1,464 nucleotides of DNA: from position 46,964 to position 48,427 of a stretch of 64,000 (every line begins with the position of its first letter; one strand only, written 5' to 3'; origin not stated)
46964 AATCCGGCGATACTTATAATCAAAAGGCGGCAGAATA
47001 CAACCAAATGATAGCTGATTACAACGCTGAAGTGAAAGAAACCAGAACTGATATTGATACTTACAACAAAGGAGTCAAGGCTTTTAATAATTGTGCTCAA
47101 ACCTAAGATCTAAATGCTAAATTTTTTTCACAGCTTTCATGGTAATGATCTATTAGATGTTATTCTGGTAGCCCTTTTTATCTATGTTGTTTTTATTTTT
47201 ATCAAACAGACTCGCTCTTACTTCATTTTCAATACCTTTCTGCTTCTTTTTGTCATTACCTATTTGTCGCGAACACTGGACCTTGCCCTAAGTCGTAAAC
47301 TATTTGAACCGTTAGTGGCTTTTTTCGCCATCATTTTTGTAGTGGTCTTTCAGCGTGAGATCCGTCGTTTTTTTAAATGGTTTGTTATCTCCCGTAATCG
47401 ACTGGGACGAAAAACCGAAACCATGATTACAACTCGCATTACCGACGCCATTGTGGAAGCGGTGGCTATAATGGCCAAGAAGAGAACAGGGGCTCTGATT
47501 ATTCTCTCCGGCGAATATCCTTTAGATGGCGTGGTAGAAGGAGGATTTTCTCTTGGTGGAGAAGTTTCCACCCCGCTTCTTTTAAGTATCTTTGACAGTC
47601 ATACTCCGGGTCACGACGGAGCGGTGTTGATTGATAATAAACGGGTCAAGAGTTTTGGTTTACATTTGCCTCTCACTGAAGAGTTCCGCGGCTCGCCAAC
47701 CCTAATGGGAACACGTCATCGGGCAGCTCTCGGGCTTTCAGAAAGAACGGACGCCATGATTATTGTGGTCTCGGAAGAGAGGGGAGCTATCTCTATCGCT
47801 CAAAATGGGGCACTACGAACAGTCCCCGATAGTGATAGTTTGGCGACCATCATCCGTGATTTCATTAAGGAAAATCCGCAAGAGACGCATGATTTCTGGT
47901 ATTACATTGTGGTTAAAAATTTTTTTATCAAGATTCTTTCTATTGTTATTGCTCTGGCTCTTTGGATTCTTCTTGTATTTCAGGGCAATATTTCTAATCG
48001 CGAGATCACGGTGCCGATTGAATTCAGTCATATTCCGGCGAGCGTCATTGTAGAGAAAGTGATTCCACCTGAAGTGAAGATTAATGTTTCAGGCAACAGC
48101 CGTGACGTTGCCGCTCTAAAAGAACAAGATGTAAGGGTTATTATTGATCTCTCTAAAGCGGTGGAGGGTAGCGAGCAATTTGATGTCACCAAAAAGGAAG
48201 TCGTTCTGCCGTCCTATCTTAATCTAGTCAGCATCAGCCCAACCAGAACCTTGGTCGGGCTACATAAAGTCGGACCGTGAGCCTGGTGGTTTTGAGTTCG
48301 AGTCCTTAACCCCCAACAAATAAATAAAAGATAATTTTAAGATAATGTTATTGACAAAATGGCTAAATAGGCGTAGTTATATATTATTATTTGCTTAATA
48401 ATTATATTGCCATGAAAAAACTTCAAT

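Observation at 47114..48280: Single-polypeptide CdaA-CdaR: diadenylate cyclase fused to a YbbR-like regulatory domain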

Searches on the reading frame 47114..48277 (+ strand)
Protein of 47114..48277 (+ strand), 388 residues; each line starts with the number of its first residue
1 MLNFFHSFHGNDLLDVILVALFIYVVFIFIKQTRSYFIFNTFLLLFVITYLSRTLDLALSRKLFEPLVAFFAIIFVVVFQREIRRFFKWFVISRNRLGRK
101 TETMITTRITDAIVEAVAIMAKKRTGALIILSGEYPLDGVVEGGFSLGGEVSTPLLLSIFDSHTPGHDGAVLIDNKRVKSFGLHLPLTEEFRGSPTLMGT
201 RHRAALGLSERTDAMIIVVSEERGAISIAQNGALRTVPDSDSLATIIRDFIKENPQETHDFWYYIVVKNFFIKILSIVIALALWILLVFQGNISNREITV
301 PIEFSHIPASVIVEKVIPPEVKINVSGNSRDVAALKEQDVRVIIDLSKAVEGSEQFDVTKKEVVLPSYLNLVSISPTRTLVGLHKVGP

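Call 3: search_protein_families(library=pfam, proteins=[window:47114-48277:+], max_evalue=10)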
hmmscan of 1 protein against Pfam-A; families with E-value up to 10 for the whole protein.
window:47114-48277:+ (388 aa): 4 families
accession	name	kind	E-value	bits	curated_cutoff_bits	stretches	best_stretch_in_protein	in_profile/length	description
PF02457.21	DAC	-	8.1e-36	122.7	27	1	115-233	2-118/119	DisA bacterial checkpoint controller nucleotide-binding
PF19293.4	CdaA_N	-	1.2e-08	35.4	23.8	1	6-83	3-81/81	CdaA N-terminal transmembrane domain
PF07949.17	YbbR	-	8.3e-07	29.7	22.3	1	300-381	1-79/81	YbbR-like protein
PF05940.17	NnrS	-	1.9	8.2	28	1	16-117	111-217/371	NnrS protein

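Call 4: search_protein_families(library=ncbifam, proteins=[window:47114-48277:+], max_evalue=10)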
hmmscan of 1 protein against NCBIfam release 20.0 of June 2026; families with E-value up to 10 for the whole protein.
window:47114-48277:+ (388 aa): 5 families
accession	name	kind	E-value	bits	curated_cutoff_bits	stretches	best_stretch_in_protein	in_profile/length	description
TIGR00159.1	TIGR00159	equivalog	4.3e-51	173.7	188.8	1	12-238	13-237/254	diadenylate cyclase CdaA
NF038328.1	c-di-AMP_CdaS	exception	3.3e-35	121.4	225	1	111-236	65-189/191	sporulation-specific diadenylate cyclase CdaS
NF038327.1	c-di-AMP_CdaM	exception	4.5e-27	94.9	225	1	67-241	10-183/196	diadenylate cyclase CdaM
NF010009.0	PRK13482.1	equivalog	1.2e-10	41.2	201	1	120-244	29-148/357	DNA integrity scanning diadenylate cyclase DisA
NF041371.1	Diadnylcyc_Halo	equivalog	0.0042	16.5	430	1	168-234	194-261/270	diadenylate cyclase DacZ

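Call 5: find_homologous_proteins(query=window:47114-48277:+, max_evalue=0.00001)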
Query window:47114-48277:+ (388 aa): 3859 proteins with E <= 0.00001 among 8000 candidates; the best 120 are listed.
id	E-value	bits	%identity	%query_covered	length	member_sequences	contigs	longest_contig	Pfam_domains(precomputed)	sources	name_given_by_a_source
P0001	1.8e-246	835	100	100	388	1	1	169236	PF02457.22,PF07949.18,PF19293.5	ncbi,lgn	-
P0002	8.8e-217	738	85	100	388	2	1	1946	PF02457.22,PF07949.18,PF19293.5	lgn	-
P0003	1.6e-189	648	74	99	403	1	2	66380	PF02457.22,PF07949.18,PF19293.5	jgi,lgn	jgi:diadenylate cyclase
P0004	4.8e-162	557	64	99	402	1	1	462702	PF02457.22,PF19293.5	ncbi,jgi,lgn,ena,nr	ncbi:MAG TPA: diadenylate cyclase [Candidatus Paceibacterota bacterium]|nr:diadenylate cyclase [Cand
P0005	3.0e-159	548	64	98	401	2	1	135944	PF02457.22,PF19293.5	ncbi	-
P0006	7.0e-122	425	50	97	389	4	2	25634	PF02457.22,PF07949.18,PF19293.5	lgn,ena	-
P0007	2.6e-121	423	54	97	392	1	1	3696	PF02457.22,PF07949.18,PF19293.5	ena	-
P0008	1.0e-118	415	49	100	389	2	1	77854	PF02457.22,PF07949.18,PF19293.5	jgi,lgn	-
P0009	2.9e-115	404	51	96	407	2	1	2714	PF02457.22,PF07949.18,PF19293.5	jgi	jgi:diadenylate cyclase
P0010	4.5e-114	400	49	95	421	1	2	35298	PF02457.22,PF07949.18,PF19293.5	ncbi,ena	-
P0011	6.7e-114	399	46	98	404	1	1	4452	PF02457.22,PF07949.18,PF19293.5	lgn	-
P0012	1.3e-113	398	50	95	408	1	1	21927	PF02457.22,PF07949.18,PF19293.5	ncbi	-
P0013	7.8e-113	396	49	98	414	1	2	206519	PF02457.22,PF07949.18,PF19293.5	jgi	jgi:diadenylate cyclase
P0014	1.2e-112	395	55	83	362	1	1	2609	PF02457.22,PF19293.5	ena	-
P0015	1.4e-112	395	49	96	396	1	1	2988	PF02457.22,PF07949.18,PF19293.5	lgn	-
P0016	2.1e-112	394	48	97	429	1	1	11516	PF02457.22,PF07949.18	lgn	-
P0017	1.0e-111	392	49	95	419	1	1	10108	PF02457.22,PF07949.18,PF19293.5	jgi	jgi:diadenylate cyclase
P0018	1.6e-111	391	48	96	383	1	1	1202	PF02457.22,PF07949.18,PF19293.5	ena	-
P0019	2.2e-111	391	48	95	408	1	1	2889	PF02457.22,PF19293.5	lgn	-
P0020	1.7e-109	385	46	97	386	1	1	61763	PF02457.22,PF07949.18,PF19293.5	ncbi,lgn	-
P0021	1.4e-108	382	49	95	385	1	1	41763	PF02457.22,PF19293.5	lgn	-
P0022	2.1e-108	381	48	97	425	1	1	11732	PF02457.22,PF19293.5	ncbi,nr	ncbi:MAG: diadenylate cyclase [Candidatus Pacebacteria bacterium]|nr:diadenylate cyclase [Candidatus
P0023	5.6e-107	376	47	99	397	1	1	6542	PF02457.22,PF19293.5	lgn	-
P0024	1.0e-106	375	44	95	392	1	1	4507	PF02457.22,PF07949.18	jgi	jgi:diadenylate cyclase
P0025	1.3e-106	375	45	95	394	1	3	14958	PF02457.22,PF07949.18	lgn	-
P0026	1.3e-106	375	47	97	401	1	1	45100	PF02457.22,PF07949.18,PF19293.5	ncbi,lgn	-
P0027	1.4e-106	375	47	96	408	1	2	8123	PF02457.22,PF07949.18,PF19293.5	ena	-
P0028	1.7e-106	375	45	96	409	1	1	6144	PF02457.22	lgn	-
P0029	2.9e-106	374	45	96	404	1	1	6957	PF02457.22,PF07949.18,PF19293.5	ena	-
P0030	5.9e-106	373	45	95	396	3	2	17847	PF02457.22,PF07949.18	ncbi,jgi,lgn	-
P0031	1.4e-105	372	45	99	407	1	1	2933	PF02457.22,PF07949.18,PF19293.5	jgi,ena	-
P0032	1.4e-105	372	47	96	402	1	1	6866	PF02457.22,PF07949.18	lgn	-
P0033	1.5e-105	372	47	96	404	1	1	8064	PF02457.22,PF19293.5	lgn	-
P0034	2.2e-105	371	46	99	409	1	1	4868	PF02457.22,PF19293.5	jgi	jgi:diadenylate cyclase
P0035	2.6e-105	371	58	74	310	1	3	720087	PF02457.22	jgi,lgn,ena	-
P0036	4.8e-105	370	46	96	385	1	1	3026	PF02457.22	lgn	-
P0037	5.5e-105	370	46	96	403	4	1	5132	PF02457.22,PF07949.18,PF19293.5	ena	-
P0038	6.8e-105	369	47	95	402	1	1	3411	PF02457.22,PF07949.18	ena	-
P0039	7.0e-105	369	47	95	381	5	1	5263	PF02457.22,PF07949.18,PF19293.5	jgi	jgi:uncharacterized protein (TIGR00159 family)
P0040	1.0e-104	369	47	95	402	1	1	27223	PF02457.22,PF07949.18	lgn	-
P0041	3.0e-104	367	47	95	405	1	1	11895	PF02457.22,PF07949.18,PF19293.5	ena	-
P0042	4.3e-104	367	45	96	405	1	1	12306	PF02457.22,PF07949.18,PF19293.5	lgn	-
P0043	4.7e-104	367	46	96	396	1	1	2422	PF02457.22,PF07949.18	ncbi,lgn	-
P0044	5.5e-104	366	45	99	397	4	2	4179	PF02457.22,PF07949.18,PF19293.5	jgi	jgi:uncharacterized protein (TIGR00159 family)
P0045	7.6e-104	366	45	96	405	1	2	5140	PF02457.22,PF19293.5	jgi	-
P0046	2.8e-103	364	45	96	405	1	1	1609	PF02457.22,PF07949.18,PF19293.5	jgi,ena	jgi:uncharacterized protein (TIGR00159 family)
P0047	4.1e-103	364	44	96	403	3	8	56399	PF02457.22,PF07949.18,PF19293.5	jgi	jgi:diadenylate cyclase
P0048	6.3e-103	363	45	96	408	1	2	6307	PF02457.22,PF07949.18,PF19293.5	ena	-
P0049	1.2e-102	362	45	96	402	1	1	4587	PF02457.22,PF07949.18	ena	-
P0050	1.4e-102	362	44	96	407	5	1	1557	PF02457.22,PF19293.5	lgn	-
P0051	1.4e-102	362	45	96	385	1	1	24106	PF02457.22,PF07949.18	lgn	-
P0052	1.6e-102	362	45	98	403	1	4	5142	PF02457.22,PF19293.5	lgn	-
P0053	1.7e-102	362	47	97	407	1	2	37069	PF02457.22,PF07949.18,PF19293.5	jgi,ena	jgi:uncharacterized protein (TIGR00159 family)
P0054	1.9e-102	361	46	95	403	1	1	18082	PF02457.22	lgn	-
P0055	4.4e-102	360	45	97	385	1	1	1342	PF02457.22,PF07949.18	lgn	-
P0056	4.7e-102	360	44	99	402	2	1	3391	PF02457.22,PF07949.18,PF19293.5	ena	-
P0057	6.7e-102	360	46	94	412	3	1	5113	PF02457.22,PF19293.5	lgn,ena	-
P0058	1.1e-101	359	47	96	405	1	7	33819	PF02457.22,PF07949.18,PF19293.5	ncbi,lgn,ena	-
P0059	1.4e-101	359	44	96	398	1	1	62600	PF02457.22,PF19293.5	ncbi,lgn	-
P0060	1.7e-101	358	44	95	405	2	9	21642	PF02457.22,PF07949.18,PF19293.5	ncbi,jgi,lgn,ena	jgi:uncharacterized protein (TIGR00159 family)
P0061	3.5e-101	357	45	96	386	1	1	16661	PF02457.22,PF07949.18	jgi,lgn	jgi:uncharacterized protein (TIGR00159 family)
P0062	4.3e-101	357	47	91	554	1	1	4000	PF02457.22,PF07949.18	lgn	-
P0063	6.9e-101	356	45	96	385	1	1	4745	PF02457.22,PF19293.5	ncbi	-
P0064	1.3e-100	355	46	94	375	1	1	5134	PF02457.22,PF19293.5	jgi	jgi:uncharacterized protein (TIGR00159 family)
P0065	1.6e-100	355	44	97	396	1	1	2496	PF02457.22,PF07949.18,PF19293.5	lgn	-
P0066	2.5e-100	354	44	96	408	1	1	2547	PF02457.22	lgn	-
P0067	3.9e-100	354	45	96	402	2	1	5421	PF02457.22,PF19293.5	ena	-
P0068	4.5e-100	354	43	94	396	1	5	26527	PF02457.22,PF07949.18,PF19293.5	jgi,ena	-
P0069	7.4e-100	353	45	94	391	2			PF02457.22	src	-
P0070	8.5e-100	353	45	96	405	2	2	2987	PF02457.22,PF07949.18,PF19293.5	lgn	-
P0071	9.5e-100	353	43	94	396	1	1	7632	PF02457.22,PF07949.18,PF19293.5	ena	-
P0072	4.4e-99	350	45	96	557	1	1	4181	PF02457.22,PF07949.18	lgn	-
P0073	1.3e-98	349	44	98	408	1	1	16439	PF02457.22,PF07949.18,PF19293.5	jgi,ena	-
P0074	1.4e-98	349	45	95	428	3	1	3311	PF02457.22,PF07949.18,PF19293.5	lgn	-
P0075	3.7e-98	347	42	97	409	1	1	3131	PF02457.22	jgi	jgi:uncharacterized protein (TIGR00159 family)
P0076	4.4e-98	347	45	94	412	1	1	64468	PF02457.22,PF07949.18,PF19293.5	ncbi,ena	-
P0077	5.0e-98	347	46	94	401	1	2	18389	PF02457.22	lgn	-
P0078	7.2e-98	346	42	96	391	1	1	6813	PF02457.22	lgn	-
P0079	1.5e-97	345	57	73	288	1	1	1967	PF02457.22,PF19293.5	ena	-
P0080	1.7e-97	345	44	92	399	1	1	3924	PF02457.22,PF07949.18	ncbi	-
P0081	1.9e-97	345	45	96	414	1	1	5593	PF02457.22,PF19293.5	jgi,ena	-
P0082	1.9e-97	345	44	94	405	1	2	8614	PF02457.22,PF19293.5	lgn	-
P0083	3.2e-97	344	44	95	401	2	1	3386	PF02457.22,PF07949.18,PF19293.5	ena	-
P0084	3.6e-97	344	43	96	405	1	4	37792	PF02457.22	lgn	-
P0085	5.7e-97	343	43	94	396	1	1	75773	PF02457.22,PF07949.18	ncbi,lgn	-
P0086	6.0e-97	343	43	94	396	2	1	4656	PF02457.22,PF07949.18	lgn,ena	-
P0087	7.1e-97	343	42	99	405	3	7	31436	PF02457.22,PF19293.5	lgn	-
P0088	8.1e-97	343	44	95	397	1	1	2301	PF02457.22,PF07949.18,PF19293.5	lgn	-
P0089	1.4e-96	342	44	95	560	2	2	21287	PF02457.22,PF07949.18,PF19293.5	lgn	-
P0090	2.5e-96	341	53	74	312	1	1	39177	PF02457.22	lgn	-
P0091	3.7e-96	341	41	94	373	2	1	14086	PF02457.22,PF07949.18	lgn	-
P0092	3.9e-96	341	43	96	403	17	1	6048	PF02457.22,PF07949.18,PF19293.5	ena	-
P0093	4.1e-96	341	46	91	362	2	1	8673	PF02457.22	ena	-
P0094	4.1e-96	341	54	72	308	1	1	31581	PF02457.22,PF19293.5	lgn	-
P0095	4.4e-96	340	45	96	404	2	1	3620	PF02457.22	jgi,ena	-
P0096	5.4e-96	340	43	91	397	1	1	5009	PF02457.22,PF07949.18,PF19293.5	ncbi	-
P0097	6.2e-96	340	45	94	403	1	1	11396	PF02457.22,PF07949.18,PF19293.5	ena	-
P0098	1.1e-95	339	55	69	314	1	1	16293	PF02457.22,PF19293.5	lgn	-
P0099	1.4e-95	339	45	95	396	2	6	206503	PF02457.22,PF07949.18,PF19293.5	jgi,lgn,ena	-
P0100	3.2e-95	338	44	95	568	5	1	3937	PF02457.22,PF07949.18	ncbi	-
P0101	3.3e-95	338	44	95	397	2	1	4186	PF02457.22,PF19293.5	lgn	-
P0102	3.4e-95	338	43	96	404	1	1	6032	PF02457.22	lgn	-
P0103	4.1e-95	337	44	91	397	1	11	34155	PF02457.22,PF19293.5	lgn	-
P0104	5.8e-95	337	44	95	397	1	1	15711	PF02457.22,PF07949.18,PF19293.5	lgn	-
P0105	1.0e-94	336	43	98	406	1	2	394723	PF02457.22,PF19293.5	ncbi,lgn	-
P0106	2.2e-94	335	44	95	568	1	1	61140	PF02457.22,PF07949.18,PF19293.5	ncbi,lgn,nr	ncbi:MAG: diadenylate cyclase [bacterium]|nr:diadenylate cyclase [bacterium]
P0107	2.8e-94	335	45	91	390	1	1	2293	PF02457.22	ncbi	-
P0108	3.4e-94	334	44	88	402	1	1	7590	PF02457.22,PF19293.5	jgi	jgi:diadenylate cyclase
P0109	3.8e-94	334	44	94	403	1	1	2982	PF02457.22,PF07949.18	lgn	-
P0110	4.3e-94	334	43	95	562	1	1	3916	PF02457.22,PF07949.18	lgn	-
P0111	6.1e-94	333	45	97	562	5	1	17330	PF02457.22,PF07949.18,PF19293.5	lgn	-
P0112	7.6e-94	333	40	98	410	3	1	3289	PF02457.22,PF19293.5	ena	-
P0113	1.1e-93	333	41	97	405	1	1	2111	PF02457.22,PF07949.18,PF19293.5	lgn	-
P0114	1.1e-93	333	56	73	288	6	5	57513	PF02457.22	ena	-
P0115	1.3e-93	332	43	95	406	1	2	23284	PF02457.22,PF07949.18,PF19293.5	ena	-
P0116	1.8e-93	332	44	95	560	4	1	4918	PF02457.22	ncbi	-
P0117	2.0e-93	332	43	98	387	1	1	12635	PF02457.22,PF19293.5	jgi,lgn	jgi:diadenylate cyclase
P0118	2.1e-93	332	44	96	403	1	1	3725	PF02457.22,PF19293.5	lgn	-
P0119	2.3e-93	331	44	95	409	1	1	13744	PF02457.22,PF07949.18,PF19293.5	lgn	-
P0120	3.3e-93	331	42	96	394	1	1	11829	PF02457.22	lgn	-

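Call 20: search_solved_structures(query=window:47114-48277:+, max_evalue=1, show_alignments=2)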
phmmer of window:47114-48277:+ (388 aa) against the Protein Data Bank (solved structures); distinct sequences matched with E-value up to 1: 22.
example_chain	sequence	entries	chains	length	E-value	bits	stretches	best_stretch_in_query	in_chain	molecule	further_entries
9g69_C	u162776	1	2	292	6e-31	111.3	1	13-234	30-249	Diadenylate cyclase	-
6huw_A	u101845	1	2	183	3e-30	109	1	108-268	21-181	Diadenylate cyclase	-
7ojs_H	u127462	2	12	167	4.1e-30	108.5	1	109-268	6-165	Cyclic di-AMP synthase CdaA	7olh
9g0g_A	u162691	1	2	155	1.2e-27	100.4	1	109-245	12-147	Cyclic di-AMP synthase CdaA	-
8ogk_A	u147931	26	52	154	1.4e-27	100.2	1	109-242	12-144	Cyclic di-AMP synthase CdaA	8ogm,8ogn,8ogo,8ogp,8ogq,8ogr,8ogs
6hvl_A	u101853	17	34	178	4.4e-26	95.3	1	109-250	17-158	Diadenylate cyclase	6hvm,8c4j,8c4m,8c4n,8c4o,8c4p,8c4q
4rv7_A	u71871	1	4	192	4.6e-26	95.2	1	109-250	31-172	Diadenylate cyclase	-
6hvn_A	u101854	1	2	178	1.7e-25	93.4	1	109-250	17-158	Diadenylate cyclase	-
6gyw_A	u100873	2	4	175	2.6e-25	92.7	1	107-237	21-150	Diadenylate cyclase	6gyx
2fb5_A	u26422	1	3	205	4.9e-25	91.8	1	110-237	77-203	hypothetical Membrane Spanning Protein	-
8ofg_A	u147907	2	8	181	2.5e-24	89.5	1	109-251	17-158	Diadenylate cyclase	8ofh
6gyy_A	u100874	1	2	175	3.3e-24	89.1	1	107-237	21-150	Diadenylate cyclase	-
7l8n_A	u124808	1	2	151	1.6e-23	86.8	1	108-234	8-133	Diadenylate cyclase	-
8ofo_AAA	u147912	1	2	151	4.1e-23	85.5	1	115-249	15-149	Diadenylate cyclase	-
8ofj_B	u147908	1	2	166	1.1e-18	71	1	105-246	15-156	Diadenylate cyclase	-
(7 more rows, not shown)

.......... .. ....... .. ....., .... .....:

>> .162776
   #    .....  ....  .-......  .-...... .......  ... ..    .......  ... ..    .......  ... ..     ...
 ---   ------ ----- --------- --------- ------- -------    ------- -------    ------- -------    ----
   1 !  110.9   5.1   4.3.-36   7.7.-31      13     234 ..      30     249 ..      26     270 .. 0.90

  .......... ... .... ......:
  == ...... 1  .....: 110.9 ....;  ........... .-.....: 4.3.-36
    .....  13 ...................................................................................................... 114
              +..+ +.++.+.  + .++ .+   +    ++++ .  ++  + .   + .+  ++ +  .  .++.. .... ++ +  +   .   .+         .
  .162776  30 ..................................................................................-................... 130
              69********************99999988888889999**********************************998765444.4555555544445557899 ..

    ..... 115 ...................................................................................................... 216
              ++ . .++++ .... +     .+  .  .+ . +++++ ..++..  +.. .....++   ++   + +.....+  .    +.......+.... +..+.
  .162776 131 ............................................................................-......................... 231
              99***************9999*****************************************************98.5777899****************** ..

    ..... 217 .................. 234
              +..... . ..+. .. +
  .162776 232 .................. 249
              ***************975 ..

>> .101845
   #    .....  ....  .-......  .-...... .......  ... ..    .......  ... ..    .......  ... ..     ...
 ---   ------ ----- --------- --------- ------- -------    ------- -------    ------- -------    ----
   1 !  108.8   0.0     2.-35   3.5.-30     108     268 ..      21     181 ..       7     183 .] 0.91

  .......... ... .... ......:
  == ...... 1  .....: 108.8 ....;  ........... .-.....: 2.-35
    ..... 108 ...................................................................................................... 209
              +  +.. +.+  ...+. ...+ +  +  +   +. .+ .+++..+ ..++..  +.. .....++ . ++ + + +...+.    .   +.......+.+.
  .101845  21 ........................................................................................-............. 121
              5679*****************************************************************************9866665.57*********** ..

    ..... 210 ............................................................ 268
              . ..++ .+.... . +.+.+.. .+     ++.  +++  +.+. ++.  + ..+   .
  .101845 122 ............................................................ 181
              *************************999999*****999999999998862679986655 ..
